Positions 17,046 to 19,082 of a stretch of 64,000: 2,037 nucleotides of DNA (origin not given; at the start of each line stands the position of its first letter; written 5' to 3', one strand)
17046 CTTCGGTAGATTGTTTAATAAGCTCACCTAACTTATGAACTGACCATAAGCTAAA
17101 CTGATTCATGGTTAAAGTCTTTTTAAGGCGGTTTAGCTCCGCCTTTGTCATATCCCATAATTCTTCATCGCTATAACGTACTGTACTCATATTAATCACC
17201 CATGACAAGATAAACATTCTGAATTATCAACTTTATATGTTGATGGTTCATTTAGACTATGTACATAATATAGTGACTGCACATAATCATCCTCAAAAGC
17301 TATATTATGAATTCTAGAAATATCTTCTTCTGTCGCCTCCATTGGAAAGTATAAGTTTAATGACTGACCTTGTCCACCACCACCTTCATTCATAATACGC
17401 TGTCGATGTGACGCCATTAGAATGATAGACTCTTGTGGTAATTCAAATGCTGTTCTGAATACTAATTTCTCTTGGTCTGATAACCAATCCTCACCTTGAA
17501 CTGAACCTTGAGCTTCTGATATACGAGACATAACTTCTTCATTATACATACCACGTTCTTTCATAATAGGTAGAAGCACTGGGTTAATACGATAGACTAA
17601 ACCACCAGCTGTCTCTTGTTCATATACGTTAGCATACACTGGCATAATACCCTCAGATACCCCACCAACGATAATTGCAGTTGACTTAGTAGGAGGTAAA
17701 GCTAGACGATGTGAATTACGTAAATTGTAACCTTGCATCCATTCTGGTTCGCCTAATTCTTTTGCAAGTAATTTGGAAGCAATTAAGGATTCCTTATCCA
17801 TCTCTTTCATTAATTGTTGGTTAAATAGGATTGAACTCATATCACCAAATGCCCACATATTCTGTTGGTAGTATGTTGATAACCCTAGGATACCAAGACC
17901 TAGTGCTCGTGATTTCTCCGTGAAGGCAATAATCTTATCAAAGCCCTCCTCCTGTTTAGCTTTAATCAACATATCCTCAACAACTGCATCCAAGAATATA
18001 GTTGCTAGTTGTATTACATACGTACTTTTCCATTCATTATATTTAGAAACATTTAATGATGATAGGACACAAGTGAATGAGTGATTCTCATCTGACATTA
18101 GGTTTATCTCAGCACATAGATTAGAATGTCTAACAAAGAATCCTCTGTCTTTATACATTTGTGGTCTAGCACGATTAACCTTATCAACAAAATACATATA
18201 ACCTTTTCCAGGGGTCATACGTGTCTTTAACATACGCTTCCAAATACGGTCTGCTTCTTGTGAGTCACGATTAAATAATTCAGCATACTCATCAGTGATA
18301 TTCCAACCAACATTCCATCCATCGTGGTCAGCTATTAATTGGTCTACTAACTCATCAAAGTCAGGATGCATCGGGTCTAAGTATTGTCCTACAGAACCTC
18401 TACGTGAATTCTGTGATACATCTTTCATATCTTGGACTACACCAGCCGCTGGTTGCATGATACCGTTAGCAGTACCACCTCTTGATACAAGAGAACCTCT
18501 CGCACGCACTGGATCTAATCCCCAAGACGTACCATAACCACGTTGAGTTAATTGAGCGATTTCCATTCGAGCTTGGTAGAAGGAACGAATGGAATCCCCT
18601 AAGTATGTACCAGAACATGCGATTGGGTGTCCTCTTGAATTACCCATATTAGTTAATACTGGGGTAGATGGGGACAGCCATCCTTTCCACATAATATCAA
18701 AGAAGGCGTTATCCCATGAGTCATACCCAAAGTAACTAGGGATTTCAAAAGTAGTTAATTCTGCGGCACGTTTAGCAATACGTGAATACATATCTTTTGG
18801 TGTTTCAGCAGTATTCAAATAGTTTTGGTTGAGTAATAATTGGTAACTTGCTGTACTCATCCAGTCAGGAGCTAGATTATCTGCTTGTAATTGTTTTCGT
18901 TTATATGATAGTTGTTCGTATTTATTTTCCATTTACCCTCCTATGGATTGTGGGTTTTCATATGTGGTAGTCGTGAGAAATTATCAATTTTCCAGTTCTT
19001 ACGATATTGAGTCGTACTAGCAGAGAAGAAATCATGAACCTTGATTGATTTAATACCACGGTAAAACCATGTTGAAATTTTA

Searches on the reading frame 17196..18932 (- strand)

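Call 48: search_protein_families(library=phrogs, proteins=[window:17196-18932:-], max_evalue=0.00001)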
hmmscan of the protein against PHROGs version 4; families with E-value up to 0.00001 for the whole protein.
window:17196-18932:- (578 aa): 7 families
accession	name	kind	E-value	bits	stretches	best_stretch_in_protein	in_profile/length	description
phrog_30939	-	DNA, RNA and nucleotide metabolism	1.2e-135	454.7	1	8-576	397-976/977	ribonucleotide reductase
phrog_84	-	DNA, RNA and nucleotide metabolism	4.8e-122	409.9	1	3-577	171-795/975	ribonucleoside-diphosphate reductase large subunit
phrog_3844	-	moron, auxiliary metabolic gene and host takeover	2.8e-45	156.1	2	204-400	64-270/451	NrdA-like aerobic NDP reductase large subunit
phrog_12229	-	DNA, RNA and nucleotide metabolism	1.6e-41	143.4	2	22-182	4-155/577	ribonucleotide reductase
phrog_3987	-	DNA, RNA and nucleotide metabolism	2.2e-20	73.7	2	77-196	193-314/467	ribonucleotide reductase large subunit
phrog_29665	-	unknown function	4.1e-19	70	1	280-413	4-149/150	-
phrog_33412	-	unknown function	4.1e-16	60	1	435-576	3-138/140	-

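Call 87: search_protein_families(library=pfam, proteins=[window:17196-18932:-], max_evalue=0.001)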
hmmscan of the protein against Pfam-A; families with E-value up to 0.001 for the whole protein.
window:17196-18932:- (578 aa): 2 families
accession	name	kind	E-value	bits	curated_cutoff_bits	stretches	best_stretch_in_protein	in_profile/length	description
PF02867.20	Ribonuc_red_lgC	-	7.9e-67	226.5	23.9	3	212-399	149-339/523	Ribonucleotide reductase, barrel domain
PF00317.26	Ribonuc_red_lgN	-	6.9e-10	39.3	28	1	33-100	10-76/77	Ribonucleotide reductase, all-alpha domain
